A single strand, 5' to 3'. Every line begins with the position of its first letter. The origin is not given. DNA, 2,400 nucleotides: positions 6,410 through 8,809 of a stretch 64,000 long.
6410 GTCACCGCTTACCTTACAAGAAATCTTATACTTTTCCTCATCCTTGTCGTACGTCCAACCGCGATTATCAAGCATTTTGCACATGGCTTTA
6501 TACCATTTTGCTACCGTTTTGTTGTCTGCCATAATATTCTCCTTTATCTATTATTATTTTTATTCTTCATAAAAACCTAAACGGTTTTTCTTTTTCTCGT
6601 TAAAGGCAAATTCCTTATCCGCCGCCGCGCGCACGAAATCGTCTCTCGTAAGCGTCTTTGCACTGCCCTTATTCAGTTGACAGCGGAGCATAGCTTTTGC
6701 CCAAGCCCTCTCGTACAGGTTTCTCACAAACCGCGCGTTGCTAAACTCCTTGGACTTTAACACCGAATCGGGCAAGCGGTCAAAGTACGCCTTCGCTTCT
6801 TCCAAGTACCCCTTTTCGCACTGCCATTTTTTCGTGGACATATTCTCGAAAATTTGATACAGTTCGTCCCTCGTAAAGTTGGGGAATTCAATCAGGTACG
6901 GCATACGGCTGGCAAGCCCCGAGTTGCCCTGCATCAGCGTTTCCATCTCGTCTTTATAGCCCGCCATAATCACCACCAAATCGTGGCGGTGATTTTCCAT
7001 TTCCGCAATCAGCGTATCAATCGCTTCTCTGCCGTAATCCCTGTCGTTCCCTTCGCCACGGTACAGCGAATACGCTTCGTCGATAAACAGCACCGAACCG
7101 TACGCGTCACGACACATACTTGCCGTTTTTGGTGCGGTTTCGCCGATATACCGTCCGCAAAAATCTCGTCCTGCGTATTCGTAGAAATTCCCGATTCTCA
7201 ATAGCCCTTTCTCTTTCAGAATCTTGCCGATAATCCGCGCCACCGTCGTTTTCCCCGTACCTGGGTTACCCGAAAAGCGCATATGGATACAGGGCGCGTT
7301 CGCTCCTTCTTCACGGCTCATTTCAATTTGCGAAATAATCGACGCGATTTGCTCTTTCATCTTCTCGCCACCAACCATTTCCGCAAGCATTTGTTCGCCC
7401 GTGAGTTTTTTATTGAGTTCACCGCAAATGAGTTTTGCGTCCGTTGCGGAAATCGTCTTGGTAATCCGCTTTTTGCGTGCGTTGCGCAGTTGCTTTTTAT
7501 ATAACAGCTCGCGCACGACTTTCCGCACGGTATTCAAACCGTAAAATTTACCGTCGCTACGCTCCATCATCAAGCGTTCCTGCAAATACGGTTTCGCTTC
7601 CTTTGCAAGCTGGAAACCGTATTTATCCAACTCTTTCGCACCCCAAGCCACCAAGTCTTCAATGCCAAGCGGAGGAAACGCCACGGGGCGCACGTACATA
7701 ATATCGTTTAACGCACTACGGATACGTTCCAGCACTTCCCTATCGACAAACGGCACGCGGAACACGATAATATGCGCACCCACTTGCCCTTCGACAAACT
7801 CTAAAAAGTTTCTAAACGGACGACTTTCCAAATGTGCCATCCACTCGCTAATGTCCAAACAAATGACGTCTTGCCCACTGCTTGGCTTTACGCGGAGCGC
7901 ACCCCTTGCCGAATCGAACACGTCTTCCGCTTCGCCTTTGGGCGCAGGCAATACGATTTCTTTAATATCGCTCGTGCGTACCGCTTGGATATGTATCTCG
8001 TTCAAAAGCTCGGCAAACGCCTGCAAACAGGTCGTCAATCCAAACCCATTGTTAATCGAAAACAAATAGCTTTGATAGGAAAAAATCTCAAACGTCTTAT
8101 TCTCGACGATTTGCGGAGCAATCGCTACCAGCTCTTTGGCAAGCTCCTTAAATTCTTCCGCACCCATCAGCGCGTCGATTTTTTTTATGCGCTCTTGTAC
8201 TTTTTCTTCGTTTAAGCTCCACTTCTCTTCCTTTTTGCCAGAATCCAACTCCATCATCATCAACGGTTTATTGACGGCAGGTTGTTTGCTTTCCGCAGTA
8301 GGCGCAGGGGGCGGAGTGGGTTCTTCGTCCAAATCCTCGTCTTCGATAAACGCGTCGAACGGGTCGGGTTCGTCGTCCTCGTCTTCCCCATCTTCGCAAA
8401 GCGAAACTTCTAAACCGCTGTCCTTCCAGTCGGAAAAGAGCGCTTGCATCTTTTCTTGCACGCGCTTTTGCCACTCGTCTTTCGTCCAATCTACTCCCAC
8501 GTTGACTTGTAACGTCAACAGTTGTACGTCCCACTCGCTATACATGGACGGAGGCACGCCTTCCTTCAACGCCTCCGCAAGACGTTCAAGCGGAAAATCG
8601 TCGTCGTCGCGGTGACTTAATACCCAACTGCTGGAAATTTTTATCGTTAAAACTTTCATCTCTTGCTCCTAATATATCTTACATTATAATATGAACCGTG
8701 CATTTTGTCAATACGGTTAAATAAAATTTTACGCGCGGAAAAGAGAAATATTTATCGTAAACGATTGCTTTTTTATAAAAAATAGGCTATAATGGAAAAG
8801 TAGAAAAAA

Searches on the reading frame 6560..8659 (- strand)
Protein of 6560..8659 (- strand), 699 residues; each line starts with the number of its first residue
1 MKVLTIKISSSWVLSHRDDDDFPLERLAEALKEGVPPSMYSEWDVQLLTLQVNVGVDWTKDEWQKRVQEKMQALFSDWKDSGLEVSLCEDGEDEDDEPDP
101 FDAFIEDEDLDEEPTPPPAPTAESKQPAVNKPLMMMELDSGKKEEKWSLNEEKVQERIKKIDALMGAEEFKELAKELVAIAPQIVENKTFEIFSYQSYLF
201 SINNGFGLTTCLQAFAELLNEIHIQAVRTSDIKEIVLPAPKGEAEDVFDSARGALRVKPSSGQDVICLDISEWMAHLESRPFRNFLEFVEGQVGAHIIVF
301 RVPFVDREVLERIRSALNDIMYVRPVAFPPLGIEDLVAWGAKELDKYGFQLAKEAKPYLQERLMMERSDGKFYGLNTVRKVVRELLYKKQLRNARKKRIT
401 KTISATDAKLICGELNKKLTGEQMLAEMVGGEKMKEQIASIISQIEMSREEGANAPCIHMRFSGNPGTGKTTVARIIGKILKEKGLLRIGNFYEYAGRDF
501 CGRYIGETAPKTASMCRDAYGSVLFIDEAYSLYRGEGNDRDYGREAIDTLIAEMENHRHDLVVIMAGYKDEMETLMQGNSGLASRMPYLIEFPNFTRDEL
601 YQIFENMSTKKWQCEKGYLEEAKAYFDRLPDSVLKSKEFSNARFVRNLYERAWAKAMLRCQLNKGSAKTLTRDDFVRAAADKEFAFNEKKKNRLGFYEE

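Call 11: search_protein_families(library=pfam, proteins=[window:6560-8659:-])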
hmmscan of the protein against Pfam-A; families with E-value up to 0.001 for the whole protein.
window:6560-8659:- (699 aa): 4 families
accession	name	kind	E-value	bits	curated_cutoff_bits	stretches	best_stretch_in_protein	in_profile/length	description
PF00004.35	AAA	-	3.4e-18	66.8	21.2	1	462-592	3-129/131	ATPase family associated with various cellular activities (AAA)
PF17866.7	AAA_lid_6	-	5.1e-08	33.3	24.3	1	621-675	2-60/60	AAA lid domain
PF05496.18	RuvB_N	-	3.5e-05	24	27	1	423-483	4-59/159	Holliday junction DNA helicase RuvB P-loop domain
PF13401.12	AAA_22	-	0.00034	21.4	27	0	463-567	11-122/130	AAA domain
